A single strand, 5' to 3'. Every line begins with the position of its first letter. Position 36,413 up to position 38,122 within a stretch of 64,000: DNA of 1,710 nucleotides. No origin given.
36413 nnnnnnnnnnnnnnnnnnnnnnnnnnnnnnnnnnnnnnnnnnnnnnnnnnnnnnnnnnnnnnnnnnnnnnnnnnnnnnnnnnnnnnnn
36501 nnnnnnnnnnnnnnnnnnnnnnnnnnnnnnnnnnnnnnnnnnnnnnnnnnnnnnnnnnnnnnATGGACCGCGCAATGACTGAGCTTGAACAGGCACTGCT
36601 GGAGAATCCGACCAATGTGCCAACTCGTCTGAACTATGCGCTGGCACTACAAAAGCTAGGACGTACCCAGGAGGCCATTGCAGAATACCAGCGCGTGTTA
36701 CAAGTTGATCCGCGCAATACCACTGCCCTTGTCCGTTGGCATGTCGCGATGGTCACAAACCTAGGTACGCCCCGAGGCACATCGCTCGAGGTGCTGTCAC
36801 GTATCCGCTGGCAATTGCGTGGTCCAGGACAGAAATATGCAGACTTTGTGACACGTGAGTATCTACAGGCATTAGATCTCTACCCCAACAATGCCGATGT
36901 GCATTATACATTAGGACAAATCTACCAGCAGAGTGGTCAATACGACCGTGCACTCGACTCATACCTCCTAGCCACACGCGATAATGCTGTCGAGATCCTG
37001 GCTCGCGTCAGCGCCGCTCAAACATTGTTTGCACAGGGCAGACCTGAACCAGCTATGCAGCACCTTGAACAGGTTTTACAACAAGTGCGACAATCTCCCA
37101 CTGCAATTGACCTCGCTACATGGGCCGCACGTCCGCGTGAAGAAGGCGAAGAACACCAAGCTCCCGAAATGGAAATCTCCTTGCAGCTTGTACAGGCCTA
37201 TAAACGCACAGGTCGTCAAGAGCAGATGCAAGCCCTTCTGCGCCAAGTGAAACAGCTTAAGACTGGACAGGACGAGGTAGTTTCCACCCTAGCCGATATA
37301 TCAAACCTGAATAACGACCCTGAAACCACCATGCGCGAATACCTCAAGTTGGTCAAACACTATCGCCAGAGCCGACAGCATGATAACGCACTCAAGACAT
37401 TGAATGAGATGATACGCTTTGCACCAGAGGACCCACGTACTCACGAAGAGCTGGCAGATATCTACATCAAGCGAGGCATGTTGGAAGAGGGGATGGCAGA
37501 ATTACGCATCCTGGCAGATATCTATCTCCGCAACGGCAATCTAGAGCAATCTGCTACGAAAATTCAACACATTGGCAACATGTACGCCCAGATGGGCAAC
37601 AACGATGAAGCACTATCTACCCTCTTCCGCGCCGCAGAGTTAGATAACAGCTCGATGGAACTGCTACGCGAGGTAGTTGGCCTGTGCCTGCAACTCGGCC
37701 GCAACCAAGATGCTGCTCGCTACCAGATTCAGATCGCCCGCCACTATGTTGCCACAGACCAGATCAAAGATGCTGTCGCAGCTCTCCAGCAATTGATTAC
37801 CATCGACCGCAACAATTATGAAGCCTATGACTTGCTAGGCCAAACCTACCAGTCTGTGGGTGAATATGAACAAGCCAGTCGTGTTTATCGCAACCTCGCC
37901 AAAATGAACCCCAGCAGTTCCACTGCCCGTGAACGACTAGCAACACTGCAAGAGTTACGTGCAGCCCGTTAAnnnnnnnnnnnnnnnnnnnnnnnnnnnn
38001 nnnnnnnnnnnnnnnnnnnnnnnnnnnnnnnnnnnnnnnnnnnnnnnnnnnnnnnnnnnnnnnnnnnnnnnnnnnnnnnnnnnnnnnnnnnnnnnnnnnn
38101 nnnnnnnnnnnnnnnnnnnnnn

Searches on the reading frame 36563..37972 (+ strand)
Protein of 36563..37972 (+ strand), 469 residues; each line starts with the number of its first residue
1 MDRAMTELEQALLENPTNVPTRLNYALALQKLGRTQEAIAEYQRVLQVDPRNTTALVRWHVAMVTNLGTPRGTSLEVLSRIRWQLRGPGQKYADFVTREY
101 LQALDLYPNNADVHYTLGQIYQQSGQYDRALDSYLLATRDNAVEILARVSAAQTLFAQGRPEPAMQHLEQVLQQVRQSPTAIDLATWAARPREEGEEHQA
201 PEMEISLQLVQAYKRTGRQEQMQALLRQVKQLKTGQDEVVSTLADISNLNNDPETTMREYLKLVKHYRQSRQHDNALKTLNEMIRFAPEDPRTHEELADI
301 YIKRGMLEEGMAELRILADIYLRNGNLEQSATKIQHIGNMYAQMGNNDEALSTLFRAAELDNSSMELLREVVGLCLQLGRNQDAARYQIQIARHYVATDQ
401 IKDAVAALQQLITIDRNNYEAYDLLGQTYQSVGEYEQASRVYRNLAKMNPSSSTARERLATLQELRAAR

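Call 26: search_protein_families(library=pfam, proteins=[window:36563-37972:+], max_evalue=0.001)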
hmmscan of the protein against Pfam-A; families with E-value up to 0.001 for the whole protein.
window:36563-37972:+ (469 aa): 31 families (the best 25 are shown)
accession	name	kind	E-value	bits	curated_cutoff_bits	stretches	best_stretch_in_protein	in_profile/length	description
PF13428.12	TPR_14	-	1.6e-35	118.3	23.5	2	420-462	2-44/44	Tetratricopeptide repeat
PF14559.12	TPR_19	-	9.7e-33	112.8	25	3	2-52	8-58/68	Tetratricopeptide repeat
PF13414.12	TPR_11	-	2.1e-31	107.8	26.8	2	99-125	16-42/42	TPR repeat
PF13181.12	TPR_8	-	1.3e-30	103.3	25.7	1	22-52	4-34/34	Tetratricopeptide repeat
PF07719.23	TPR_2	-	3.9e-29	98.8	27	2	24-52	6-34/34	Tetratricopeptide repeat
PF13431.12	TPR_17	-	4.3e-24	83.2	24.4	2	100-131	2-33/34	Tetratricopeptide repeat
PF00515.34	TPR_1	-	1.1e-23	82.4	27.8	2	111-134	1-24/34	Tetratricopeptide repeat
PF13432.12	TPR_16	-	3.1e-22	79.1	32.7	1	115-179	1-65/65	Tetratricopeptide repeat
PF13176.12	TPR_7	-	1.4e-18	65.8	27.9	0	421-448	1-30/36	Tetratricopeptide repeat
PF13424.12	TPR_12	-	3.8e-18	65.9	30.1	0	106-136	40-70/77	Tetratricopeptide repeat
PF13371.12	TPR_9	-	7.2e-18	64.8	35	1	2-55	12-65/73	Tetratricopeptide repeat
PF12895.13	ANAPC3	-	4.4e-17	62.6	27.2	1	108-170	20-81/82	Anaphase-promoting complex, cyclosome, subunit 3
PF14561.12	TPR_20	-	1.5e-13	51.3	25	0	4-53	7-56/90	Tetratricopeptide repeat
PF13174.12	TPR_6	-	1.4e-12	47.8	26.3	0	23-50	4-31/33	Tetratricopeptide repeat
PF07721.20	TPR_4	-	2e-11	43.8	27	0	147-170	3-26/26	Tetratricopeptide repeat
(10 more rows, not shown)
